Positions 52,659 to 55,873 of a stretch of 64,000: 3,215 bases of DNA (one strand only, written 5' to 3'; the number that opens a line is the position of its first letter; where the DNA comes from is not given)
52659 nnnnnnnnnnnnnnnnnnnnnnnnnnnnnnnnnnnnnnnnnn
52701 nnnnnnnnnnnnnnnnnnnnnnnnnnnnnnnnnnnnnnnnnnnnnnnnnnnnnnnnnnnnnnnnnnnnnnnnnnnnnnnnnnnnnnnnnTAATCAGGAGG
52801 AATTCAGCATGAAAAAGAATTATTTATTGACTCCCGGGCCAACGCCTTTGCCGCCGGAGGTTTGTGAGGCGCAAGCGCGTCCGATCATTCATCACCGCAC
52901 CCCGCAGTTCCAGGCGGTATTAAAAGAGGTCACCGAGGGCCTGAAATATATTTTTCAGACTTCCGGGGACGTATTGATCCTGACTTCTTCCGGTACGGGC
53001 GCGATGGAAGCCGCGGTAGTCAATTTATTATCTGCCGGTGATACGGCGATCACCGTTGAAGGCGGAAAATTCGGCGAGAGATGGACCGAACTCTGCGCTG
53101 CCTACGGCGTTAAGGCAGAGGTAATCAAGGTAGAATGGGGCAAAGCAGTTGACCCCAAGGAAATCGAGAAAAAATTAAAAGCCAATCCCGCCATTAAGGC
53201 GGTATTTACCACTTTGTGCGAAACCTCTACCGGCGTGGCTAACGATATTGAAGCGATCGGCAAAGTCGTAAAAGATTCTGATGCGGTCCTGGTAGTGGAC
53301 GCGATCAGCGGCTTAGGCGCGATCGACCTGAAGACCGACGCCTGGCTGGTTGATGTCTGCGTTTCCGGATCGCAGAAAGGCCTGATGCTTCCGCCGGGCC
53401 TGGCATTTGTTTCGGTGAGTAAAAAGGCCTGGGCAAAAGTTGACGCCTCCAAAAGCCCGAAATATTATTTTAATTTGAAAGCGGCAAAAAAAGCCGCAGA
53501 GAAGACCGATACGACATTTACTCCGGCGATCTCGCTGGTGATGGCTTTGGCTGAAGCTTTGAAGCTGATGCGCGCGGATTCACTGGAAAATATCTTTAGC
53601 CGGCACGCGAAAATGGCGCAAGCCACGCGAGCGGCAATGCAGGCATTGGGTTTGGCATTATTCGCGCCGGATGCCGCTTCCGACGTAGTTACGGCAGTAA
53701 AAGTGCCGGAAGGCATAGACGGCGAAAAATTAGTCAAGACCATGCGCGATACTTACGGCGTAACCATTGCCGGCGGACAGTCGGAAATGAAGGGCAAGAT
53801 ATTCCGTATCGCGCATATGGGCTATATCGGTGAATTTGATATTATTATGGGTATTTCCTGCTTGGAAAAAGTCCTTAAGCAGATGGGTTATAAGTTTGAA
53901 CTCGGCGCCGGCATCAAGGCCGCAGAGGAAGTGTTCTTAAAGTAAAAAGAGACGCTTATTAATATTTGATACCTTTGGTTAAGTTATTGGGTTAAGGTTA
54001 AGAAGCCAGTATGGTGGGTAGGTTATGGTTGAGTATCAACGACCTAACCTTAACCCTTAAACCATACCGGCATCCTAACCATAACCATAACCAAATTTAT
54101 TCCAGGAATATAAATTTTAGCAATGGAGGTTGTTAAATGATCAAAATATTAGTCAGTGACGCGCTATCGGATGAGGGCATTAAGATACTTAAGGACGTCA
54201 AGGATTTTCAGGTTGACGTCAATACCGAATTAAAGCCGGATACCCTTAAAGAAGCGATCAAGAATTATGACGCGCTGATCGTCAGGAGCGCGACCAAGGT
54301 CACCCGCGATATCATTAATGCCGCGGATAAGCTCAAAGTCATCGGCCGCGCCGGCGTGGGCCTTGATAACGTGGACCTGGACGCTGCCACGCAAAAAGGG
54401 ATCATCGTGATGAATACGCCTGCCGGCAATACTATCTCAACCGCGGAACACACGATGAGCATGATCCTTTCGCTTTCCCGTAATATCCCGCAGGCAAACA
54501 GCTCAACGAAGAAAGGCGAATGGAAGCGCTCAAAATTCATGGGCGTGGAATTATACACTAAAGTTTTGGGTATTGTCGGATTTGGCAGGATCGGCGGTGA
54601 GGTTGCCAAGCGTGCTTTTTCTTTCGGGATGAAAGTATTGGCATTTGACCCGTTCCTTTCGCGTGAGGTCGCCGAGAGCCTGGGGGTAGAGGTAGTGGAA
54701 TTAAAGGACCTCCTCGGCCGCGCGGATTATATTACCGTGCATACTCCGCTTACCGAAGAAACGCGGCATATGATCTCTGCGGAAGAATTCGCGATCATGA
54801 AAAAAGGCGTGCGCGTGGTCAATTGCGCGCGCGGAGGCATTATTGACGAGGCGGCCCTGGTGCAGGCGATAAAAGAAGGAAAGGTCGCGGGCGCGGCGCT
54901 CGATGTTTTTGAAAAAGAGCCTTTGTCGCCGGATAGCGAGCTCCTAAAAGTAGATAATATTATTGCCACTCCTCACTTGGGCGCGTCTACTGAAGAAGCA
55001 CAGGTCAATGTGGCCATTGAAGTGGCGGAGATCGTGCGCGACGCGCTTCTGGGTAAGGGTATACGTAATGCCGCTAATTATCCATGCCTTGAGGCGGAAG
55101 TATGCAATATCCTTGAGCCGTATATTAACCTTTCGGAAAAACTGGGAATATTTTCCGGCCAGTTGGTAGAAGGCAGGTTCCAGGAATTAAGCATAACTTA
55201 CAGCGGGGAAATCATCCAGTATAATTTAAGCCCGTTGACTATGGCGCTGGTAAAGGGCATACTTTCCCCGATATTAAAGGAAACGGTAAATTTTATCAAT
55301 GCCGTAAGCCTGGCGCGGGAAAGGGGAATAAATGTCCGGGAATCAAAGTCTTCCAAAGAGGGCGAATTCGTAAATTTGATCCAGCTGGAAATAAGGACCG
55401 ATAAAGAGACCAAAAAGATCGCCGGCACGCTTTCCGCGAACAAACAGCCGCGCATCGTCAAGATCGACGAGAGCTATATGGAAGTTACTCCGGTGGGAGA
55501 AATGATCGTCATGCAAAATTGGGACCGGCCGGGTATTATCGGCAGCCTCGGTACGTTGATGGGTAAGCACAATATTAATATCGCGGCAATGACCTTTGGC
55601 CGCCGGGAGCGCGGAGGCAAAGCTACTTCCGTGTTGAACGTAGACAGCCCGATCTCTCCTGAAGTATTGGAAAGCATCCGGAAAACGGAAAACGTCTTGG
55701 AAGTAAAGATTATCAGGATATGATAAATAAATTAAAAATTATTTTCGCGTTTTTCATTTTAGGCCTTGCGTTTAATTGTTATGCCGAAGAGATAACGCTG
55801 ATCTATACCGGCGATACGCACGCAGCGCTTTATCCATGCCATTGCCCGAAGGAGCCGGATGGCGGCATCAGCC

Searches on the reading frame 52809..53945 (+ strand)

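Call 55: search_protein_families(library=pfam, proteins=[window:52809-53945:+], max_evalue=1e-8)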
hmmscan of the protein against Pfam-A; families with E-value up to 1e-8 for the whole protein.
window:52809-53945:+ (378 aa): 2 families
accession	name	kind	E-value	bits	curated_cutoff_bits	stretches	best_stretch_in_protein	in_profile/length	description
PF00266.25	Aminotran_5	-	1.6e-33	116.6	21.5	1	5-325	2-340/371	Aminotransferase class-V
PF00155.27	Aminotran_1_2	-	6.3e-09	35.9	19.7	0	51-334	63-344/361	Aminotransferase class I and II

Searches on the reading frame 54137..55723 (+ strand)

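Call 55: search_protein_families(library=pfam, proteins=[window:54137-55723:+], max_evalue=1e-8)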
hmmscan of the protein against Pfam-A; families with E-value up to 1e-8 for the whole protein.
window:54137-55723:+ (528 aa): 3 families
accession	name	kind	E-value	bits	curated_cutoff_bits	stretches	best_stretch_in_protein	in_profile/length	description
PF02826.25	2-Hacid_dh_C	-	2.5e-67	226.1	25.1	1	107-282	1-178/178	D-isomer specific 2-hydroxyacid dehydrogenase, NAD binding domain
PF00389.36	2-Hacid_dh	-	6e-42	142.9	24.6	1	4-314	1-134/134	D-isomer specific 2-hydroxyacid dehydrogenase, catalytic domain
PF19304.4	PGDH_inter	-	1.4e-36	125.6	27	1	326-443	2-118/119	D-3-phosphoglycerate dehydrogenase intervening domain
